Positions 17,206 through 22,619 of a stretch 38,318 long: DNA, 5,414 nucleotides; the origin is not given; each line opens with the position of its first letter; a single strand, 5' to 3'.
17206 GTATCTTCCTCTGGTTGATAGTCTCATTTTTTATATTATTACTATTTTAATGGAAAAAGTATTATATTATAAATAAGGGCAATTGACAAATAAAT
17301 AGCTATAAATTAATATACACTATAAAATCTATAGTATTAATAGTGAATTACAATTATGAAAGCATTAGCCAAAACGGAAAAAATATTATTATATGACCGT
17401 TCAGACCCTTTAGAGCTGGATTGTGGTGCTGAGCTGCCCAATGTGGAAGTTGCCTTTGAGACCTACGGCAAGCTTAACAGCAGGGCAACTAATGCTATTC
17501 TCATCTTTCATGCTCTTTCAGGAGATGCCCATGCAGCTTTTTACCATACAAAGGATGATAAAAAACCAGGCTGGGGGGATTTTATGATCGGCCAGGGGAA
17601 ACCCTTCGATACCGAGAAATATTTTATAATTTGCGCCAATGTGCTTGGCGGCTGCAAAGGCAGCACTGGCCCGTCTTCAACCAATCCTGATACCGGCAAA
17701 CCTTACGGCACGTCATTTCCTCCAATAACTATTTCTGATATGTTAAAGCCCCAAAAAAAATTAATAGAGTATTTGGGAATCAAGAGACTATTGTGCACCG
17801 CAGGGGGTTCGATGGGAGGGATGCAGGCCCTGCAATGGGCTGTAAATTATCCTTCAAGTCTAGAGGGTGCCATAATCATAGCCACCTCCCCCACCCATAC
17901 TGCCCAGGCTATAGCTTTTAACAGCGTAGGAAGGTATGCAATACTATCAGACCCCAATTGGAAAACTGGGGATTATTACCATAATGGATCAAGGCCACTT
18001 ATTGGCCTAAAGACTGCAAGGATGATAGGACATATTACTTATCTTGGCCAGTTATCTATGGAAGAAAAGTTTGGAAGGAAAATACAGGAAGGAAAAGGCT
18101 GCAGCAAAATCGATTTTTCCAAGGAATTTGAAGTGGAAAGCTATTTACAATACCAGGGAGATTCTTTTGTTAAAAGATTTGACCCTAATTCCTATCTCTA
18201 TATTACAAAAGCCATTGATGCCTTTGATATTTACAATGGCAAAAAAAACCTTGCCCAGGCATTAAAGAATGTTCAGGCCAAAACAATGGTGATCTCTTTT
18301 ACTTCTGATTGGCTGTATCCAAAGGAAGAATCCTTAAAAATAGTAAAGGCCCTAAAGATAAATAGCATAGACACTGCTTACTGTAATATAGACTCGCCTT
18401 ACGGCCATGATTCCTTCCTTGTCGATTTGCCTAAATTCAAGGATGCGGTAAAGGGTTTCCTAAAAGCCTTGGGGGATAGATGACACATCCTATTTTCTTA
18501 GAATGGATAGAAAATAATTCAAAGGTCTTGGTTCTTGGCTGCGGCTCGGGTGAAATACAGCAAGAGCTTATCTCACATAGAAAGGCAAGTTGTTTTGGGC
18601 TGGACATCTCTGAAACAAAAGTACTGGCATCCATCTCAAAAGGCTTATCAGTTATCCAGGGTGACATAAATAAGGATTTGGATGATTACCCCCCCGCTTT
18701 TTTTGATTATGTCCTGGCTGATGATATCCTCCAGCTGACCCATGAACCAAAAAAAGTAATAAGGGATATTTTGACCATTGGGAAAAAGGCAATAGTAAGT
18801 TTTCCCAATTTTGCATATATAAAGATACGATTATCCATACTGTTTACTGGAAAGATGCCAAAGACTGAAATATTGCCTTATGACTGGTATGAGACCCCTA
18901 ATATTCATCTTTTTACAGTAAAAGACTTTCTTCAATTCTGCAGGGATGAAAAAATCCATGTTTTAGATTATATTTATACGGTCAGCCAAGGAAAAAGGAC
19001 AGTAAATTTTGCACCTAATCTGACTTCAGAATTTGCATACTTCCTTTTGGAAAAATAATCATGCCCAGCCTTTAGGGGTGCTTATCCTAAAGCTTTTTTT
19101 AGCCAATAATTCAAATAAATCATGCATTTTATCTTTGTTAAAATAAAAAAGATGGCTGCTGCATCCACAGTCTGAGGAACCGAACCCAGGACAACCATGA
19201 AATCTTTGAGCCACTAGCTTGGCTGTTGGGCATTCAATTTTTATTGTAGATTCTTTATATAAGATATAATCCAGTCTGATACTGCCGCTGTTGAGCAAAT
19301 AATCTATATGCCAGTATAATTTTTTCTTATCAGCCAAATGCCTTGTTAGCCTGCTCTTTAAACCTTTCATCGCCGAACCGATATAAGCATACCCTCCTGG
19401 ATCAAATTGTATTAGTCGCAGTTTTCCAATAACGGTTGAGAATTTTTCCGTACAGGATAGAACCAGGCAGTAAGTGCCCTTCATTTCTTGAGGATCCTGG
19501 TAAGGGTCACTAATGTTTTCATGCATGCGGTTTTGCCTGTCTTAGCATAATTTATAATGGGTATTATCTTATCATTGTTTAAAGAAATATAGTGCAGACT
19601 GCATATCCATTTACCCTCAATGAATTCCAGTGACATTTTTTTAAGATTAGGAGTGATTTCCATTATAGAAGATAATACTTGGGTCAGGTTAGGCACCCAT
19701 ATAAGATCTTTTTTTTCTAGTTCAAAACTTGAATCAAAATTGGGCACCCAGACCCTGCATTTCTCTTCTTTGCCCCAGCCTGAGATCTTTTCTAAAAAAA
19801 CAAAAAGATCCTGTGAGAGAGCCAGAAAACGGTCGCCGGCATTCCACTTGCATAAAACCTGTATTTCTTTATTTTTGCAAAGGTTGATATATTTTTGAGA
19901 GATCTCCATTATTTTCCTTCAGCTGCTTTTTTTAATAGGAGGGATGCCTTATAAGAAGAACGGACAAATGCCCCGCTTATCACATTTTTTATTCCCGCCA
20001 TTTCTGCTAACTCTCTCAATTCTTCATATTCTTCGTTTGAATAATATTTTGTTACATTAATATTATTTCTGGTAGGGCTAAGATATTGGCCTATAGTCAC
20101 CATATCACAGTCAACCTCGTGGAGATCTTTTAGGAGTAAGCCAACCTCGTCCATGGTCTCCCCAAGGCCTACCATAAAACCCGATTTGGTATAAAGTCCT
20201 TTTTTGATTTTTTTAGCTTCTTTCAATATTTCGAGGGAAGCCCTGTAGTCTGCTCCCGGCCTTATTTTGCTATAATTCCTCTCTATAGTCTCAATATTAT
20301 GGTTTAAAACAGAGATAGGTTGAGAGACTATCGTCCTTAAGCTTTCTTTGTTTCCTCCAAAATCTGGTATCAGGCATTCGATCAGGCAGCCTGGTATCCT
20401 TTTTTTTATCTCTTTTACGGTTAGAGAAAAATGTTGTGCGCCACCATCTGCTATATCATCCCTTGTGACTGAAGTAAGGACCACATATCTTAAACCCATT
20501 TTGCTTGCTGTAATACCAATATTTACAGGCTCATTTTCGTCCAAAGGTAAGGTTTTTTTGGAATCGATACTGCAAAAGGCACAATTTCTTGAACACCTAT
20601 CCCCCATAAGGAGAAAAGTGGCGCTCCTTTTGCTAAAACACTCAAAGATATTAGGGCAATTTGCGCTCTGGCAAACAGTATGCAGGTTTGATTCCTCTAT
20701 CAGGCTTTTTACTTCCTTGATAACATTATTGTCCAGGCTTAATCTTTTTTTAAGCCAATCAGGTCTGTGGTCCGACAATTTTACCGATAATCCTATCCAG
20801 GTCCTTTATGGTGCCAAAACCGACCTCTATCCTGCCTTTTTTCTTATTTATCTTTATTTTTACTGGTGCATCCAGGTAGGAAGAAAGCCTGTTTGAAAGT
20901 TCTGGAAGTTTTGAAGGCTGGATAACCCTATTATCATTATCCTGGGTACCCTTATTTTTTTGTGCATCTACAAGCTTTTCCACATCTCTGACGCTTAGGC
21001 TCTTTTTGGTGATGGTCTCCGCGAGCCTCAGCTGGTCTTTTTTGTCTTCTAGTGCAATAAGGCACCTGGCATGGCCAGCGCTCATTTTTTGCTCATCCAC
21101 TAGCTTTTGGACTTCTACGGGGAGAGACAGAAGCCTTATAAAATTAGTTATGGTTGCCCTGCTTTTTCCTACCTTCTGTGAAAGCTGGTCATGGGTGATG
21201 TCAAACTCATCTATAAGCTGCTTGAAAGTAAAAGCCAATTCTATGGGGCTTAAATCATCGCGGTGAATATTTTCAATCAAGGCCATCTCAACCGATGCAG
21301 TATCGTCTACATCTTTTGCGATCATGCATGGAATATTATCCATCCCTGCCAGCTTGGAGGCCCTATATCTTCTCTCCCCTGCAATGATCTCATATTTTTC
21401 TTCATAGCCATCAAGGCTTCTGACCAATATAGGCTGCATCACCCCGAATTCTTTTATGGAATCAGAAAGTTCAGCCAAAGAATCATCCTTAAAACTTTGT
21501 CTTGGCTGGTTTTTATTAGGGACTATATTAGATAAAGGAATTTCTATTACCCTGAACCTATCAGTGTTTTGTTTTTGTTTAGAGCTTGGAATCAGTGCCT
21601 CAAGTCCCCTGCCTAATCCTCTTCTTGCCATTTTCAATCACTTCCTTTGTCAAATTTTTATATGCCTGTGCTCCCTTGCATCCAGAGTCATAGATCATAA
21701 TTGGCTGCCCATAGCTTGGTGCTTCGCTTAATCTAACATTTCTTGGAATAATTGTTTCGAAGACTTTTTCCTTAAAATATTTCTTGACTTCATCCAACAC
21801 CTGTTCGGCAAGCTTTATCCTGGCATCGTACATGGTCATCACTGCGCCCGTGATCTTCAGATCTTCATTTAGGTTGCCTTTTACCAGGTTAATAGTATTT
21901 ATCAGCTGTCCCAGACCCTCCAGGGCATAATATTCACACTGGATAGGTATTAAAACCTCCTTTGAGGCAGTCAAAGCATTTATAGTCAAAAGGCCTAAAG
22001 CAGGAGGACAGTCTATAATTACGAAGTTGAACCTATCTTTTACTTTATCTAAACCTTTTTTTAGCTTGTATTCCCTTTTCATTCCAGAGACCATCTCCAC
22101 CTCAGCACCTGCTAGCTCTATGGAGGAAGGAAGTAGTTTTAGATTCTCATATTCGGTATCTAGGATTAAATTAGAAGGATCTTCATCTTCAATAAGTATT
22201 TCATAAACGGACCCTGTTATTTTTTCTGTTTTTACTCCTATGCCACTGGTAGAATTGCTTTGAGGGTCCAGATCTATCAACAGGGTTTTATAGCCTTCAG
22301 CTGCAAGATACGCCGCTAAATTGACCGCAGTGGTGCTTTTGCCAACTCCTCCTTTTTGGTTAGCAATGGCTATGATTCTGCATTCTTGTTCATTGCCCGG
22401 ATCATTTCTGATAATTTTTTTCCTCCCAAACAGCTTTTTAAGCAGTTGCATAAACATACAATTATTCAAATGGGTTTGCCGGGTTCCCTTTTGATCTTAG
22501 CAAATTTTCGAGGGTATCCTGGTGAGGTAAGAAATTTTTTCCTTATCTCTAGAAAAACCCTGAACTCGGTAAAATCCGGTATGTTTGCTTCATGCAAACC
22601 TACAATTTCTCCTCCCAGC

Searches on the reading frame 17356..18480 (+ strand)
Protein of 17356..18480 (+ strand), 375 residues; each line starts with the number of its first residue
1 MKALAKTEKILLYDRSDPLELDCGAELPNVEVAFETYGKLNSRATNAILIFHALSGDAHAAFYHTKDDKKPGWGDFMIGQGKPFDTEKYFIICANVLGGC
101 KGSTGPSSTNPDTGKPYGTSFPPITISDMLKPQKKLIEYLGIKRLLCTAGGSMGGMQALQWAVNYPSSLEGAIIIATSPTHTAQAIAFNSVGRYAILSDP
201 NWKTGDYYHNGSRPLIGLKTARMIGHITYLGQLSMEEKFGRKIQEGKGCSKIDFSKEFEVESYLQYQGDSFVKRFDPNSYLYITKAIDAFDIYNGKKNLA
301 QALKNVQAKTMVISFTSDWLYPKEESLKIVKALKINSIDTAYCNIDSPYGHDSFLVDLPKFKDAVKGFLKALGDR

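Call 43: search_protein_families(library=pfam, proteins=[window:17356-18480:+], max_evalue=0.00001)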
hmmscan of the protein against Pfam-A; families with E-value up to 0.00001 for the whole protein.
window:17356-18480:+ (375 aa): 1 family
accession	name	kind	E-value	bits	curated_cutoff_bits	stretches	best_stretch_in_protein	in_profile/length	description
PF00561.26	Abhydrolase_1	-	3.5e-17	63.3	25.8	1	47-356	2-243/245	alpha/beta hydrolase fold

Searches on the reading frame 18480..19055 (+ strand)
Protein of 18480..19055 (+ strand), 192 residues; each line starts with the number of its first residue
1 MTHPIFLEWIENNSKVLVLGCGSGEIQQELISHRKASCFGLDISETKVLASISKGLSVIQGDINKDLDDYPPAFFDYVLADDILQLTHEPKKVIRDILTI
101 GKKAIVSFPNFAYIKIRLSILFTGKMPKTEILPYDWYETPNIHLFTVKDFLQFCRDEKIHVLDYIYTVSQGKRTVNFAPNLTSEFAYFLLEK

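Call 43: search_protein_families(library=pfam, proteins=[window:18480-19055:+], max_evalue=0.00001)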
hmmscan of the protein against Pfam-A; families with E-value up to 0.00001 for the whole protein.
window:18480-19055:+ (192 aa): 4 families
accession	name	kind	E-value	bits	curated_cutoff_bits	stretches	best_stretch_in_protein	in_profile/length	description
PF07021.18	MetW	-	3.2e-58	197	21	1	5-190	6-193/193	Methionine biosynthesis protein MetW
PF13847.12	Methyltransf_31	-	3.8e-10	40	27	1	11-103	2-103/145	Methyltransferase domain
PF08241.18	Methyltransf_11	-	6.8e-08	33.5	21.2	1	18-100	2-86/95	Methyltransferase domain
PF13649.12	Methyltransf_25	-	2e-06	28.8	27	1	16-98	1-90/97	Methyltransferase domain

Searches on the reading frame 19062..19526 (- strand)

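Call 43: search_protein_families(library=pfam, proteins=[window:19062-19526:-], max_evalue=0.00001)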
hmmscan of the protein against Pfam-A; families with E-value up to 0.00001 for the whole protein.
window:19062-19526:- (155 aa): 1 family
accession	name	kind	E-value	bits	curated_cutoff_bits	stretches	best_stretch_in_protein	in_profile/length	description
PF01986.22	DUF123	-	7.6e-26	90.9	25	1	39-128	1-95/95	Domain of unknown function DUF123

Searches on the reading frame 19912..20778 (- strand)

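Call 43: search_protein_families(library=pfam, proteins=[window:19912-20778:-], max_evalue=0.00001)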
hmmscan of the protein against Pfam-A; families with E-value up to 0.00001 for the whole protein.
window:19912-20778:- (289 aa): 1 family
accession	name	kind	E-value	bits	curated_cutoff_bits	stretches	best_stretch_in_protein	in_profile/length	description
PF04055.27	Radical_SAM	-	7.1e-18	65.8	29.5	1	58-218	3-165/166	Radical SAM superfamily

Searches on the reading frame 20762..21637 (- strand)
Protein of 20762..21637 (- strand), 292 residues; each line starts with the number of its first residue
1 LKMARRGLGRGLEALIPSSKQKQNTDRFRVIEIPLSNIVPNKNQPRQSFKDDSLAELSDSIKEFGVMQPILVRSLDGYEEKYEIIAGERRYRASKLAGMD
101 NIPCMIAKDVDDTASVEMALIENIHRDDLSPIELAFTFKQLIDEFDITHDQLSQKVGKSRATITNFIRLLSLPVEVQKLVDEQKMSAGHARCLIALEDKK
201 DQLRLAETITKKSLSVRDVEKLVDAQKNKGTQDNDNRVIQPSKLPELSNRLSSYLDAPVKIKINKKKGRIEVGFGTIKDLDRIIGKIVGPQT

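Call 91: search_protein_families(library=pfam, proteins=[window:20762-21637:-], max_evalue=0.00001)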
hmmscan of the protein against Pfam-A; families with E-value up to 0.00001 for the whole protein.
window:20762-21637:- (292 aa): 3 families
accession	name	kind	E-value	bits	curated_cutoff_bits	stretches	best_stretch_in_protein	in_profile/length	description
PF17762.8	HTH_ParB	-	2.7e-35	121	22.6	1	128-227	2-101/102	ParB HTH domain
PF02195.25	ParB_N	-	2.7e-34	117.5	26.3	1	30-125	3-95/95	ParB N-terminal domain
PF23552.2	ParB_C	-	6.3e-06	26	23.8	0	246-287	7-49/50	ParB dimerisation domain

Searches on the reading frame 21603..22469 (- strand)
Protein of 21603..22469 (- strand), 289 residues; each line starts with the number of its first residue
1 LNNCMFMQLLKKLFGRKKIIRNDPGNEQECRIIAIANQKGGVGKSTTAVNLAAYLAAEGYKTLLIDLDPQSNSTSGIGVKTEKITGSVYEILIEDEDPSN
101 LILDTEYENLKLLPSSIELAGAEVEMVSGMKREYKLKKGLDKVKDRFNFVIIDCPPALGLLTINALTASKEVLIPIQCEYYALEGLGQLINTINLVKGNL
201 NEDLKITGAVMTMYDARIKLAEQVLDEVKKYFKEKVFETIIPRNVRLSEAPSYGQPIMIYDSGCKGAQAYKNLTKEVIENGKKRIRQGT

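Call 91: search_protein_families(library=pfam, proteins=[window:21603-22469:-], max_evalue=0.00001)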
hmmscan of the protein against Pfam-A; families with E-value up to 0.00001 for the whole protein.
window:21603-22469:- (289 aa): 7 families
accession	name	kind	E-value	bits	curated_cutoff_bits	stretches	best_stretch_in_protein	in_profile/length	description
PF13614.12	AAA_31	-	4.1e-68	229.3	27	1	31-206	2-177/177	AAA domain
PF01656.29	CbiA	-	4.3e-30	104.7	25.4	1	33-257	1-125/125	CobQ/CobB/MinD/ParA nucleotide binding domain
PF10609.15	ParA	-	3e-12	46.9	27.1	1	31-174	4-141/246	NUBPL iron-transfer P-loop NTPase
PF00142.24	Fer4_NifH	-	5.8e-12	46.1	25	1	33-283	3-250/271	4Fe-4S iron sulfur cluster binding proteins, NifH/frxC family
PF09140.17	MipZ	-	6.7e-12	45.7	20.7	1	32-73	2-43/262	ATPase MipZ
PF06564.18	CBP_BcsQ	-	2.4e-08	34.2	21.3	1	32-180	3-149/234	Cellulose biosynthesis protein BcsQ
PF02374.21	ArsA_ATPase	-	8.9e-08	32.1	24.3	1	38-163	8-144/305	Anion-transporting ATPase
